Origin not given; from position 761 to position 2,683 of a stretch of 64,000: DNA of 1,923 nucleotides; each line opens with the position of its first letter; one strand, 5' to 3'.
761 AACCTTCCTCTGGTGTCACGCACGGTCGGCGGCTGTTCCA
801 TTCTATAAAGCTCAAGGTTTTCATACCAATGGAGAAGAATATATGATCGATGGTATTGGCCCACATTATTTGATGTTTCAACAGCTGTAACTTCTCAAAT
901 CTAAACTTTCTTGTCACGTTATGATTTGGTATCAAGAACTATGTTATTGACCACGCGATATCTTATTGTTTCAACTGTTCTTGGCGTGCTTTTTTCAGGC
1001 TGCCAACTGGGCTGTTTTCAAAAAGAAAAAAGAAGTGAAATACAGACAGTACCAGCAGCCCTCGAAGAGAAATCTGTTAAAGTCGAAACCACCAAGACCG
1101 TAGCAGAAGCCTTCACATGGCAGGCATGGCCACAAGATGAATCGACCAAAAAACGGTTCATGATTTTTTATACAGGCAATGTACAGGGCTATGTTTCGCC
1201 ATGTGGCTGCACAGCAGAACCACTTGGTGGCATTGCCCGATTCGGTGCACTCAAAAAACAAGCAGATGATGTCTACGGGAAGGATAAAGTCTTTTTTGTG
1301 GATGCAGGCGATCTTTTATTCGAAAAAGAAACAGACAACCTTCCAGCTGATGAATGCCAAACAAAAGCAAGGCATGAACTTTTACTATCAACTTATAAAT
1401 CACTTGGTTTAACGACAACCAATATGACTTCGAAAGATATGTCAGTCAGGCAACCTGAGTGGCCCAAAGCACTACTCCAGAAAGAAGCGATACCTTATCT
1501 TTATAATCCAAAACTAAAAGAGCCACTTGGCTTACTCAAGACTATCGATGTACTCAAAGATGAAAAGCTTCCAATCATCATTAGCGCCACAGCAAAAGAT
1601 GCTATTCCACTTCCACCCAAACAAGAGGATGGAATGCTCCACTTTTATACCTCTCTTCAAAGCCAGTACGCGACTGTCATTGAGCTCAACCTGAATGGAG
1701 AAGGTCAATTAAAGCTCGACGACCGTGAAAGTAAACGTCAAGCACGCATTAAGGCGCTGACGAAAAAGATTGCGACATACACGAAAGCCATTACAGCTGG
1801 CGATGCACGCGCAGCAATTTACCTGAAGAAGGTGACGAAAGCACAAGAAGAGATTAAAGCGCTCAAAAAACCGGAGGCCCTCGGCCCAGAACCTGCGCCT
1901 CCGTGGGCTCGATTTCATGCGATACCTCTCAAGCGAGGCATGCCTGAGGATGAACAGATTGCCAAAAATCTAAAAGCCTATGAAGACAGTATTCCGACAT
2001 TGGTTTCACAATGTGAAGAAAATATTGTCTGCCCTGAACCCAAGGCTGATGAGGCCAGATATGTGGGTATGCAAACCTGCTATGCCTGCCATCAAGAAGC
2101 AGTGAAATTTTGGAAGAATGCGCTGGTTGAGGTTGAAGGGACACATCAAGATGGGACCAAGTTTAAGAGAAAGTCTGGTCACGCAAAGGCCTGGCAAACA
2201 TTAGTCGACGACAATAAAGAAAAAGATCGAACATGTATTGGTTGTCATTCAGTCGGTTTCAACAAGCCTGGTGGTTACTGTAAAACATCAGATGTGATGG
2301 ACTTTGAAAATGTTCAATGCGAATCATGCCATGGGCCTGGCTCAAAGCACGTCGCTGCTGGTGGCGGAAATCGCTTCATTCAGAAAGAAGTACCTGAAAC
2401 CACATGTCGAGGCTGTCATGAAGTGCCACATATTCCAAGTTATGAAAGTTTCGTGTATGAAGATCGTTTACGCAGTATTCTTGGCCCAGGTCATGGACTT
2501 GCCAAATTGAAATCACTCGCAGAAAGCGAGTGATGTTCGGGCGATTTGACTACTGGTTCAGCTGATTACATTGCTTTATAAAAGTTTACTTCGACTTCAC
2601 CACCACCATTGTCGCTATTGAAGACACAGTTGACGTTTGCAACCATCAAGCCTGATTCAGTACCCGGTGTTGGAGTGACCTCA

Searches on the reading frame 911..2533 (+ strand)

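Call 80: search_protein_families(library=pfam, proteins=[window:911-2533:+], max_evalue=0.00001)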
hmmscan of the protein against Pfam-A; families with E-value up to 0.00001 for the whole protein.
window:911-2533:+ (540 aa): 1 family
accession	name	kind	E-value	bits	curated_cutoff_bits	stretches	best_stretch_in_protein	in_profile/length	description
PF13435.11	Cytochrome_C554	-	9.2e-11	43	20.8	1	389-475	1-84/84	Cytochrome c554 and c-prime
